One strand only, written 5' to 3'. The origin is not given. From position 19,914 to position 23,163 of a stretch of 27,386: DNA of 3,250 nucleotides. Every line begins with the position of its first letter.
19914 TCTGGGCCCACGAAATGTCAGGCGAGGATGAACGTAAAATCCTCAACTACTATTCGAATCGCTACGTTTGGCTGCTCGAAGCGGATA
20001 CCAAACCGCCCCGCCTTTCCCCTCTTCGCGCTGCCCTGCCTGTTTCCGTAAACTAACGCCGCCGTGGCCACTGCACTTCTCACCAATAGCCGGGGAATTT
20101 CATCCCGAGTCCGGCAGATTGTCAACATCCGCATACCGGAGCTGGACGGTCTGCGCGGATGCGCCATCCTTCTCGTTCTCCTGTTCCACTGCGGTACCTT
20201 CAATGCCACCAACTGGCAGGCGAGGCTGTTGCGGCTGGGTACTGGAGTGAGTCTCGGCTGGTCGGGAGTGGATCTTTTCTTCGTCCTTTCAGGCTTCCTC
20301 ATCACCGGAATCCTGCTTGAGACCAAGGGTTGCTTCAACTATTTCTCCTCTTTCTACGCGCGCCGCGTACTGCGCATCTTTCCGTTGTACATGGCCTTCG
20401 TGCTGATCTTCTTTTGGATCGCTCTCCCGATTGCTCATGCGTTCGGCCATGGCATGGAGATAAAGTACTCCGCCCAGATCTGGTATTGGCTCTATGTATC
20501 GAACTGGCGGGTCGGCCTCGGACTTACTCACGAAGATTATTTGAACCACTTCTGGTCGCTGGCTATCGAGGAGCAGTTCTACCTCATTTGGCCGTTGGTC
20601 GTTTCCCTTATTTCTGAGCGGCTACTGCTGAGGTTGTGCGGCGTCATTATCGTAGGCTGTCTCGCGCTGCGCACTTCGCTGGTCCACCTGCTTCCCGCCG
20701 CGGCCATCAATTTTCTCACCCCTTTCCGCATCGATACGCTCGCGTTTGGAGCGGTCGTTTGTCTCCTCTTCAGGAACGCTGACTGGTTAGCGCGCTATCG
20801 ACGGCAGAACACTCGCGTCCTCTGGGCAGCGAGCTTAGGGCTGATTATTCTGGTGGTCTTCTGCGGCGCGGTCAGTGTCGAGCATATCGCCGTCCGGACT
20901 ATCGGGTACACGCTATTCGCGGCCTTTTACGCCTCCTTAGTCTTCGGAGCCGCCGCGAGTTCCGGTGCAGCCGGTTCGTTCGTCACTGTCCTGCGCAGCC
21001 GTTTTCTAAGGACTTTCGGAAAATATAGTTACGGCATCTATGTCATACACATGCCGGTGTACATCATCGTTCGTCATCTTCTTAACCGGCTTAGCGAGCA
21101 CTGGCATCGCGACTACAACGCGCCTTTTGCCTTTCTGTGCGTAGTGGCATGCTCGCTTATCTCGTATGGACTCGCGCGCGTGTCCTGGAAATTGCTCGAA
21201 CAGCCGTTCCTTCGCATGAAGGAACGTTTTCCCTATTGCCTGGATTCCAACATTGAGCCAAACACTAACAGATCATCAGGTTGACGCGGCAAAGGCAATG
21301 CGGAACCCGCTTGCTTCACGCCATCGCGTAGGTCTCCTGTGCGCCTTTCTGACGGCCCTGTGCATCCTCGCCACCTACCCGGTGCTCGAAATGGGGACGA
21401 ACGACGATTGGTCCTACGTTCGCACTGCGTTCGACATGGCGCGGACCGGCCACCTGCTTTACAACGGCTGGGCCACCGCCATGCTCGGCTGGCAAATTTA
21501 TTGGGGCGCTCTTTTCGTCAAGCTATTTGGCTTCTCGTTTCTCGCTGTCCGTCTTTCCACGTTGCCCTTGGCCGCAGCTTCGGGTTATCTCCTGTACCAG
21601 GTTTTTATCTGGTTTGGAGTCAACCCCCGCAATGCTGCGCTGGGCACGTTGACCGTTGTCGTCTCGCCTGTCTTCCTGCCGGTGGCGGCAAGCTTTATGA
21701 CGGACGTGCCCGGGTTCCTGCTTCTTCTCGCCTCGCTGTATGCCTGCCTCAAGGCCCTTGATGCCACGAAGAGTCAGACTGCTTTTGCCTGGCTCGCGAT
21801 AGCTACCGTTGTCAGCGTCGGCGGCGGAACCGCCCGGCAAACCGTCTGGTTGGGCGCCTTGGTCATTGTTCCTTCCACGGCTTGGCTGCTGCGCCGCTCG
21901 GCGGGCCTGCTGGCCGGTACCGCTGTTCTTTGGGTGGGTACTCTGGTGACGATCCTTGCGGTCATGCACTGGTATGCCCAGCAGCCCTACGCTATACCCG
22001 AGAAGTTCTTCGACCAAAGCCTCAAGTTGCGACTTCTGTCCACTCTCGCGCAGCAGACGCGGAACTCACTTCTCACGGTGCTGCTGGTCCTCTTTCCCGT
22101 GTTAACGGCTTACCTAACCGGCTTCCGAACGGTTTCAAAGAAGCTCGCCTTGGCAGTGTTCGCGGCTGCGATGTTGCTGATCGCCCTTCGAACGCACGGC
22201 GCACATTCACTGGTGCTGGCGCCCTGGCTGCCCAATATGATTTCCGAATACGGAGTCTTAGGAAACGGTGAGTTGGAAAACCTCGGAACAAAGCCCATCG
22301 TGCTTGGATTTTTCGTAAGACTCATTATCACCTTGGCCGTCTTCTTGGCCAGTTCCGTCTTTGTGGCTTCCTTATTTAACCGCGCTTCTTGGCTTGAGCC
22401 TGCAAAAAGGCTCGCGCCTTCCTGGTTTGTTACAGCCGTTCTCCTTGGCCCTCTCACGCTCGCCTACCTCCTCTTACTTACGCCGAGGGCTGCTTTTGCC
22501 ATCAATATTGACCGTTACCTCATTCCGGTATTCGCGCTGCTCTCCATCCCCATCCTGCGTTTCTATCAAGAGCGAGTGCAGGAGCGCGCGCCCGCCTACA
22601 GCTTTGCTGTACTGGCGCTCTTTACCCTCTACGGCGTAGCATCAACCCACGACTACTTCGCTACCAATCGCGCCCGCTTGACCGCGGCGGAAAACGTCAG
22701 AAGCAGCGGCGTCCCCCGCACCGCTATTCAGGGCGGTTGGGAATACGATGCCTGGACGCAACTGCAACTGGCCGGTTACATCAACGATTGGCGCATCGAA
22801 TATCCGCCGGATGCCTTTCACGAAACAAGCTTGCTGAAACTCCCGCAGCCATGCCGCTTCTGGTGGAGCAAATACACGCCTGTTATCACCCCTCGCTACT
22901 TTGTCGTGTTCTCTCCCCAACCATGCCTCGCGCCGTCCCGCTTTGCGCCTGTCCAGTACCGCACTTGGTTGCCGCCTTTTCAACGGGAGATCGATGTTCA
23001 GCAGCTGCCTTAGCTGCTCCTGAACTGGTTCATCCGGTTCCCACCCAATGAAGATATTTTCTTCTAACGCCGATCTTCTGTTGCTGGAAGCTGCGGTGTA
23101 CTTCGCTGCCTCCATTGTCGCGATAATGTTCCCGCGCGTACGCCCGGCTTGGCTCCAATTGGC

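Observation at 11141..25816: Candidate undescribed multi-arm periplasmic glycan-tailoring system: four GT-C transferases fed by several polyprenol-phosphate-sugar donor routes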

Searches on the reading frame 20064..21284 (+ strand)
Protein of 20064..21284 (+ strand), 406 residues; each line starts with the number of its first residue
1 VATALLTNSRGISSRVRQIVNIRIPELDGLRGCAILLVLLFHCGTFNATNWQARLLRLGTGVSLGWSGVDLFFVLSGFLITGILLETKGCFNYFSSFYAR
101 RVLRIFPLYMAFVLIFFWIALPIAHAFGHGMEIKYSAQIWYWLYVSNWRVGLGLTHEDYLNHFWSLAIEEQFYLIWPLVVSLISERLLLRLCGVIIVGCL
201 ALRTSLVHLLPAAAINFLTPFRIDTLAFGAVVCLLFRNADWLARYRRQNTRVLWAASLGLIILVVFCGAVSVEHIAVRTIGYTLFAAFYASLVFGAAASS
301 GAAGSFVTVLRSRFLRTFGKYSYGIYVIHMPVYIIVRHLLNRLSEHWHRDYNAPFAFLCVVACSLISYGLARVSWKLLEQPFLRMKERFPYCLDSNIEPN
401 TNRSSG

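Call 3: search_protein_families(library=pfam, proteins=[window:20064-21284:+], max_evalue=0.01)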
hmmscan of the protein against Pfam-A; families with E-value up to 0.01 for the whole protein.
window:20064-21284:+ (406 aa): 1 family
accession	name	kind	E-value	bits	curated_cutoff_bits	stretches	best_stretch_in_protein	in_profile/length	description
PF01757.29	Acyl_transf_3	-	9.7e-28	97.6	31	1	25-366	2-319/326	Acyltransferase domain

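Call 44: search_protein_families(library=ncbifam, proteins=[window:20064-21284:+], max_evalue=0.001)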
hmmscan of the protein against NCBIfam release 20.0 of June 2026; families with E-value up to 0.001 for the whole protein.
window:20064-21284:+ (406 aa): 0 families

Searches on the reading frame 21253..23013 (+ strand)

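Call 3: search_protein_families(library=pfam, proteins=[window:21253-23013:+], max_evalue=0.01)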
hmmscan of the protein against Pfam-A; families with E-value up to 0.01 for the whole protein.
window:21253-23013:+ (586 aa): 1 family
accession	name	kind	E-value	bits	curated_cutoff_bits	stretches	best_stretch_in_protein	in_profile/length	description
PF13231.12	PMT_2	-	0.00017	22.2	26.1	1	86-238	11-155/160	Dolichyl-phosphate-mannose-protein mannosyltransferase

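Call 5: search_protein_families(library=ncbifam, proteins=[window:21253-23013:+], max_evalue=0.01)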
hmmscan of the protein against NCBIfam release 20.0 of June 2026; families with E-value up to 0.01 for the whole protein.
window:21253-23013:+ (586 aa): 0 families
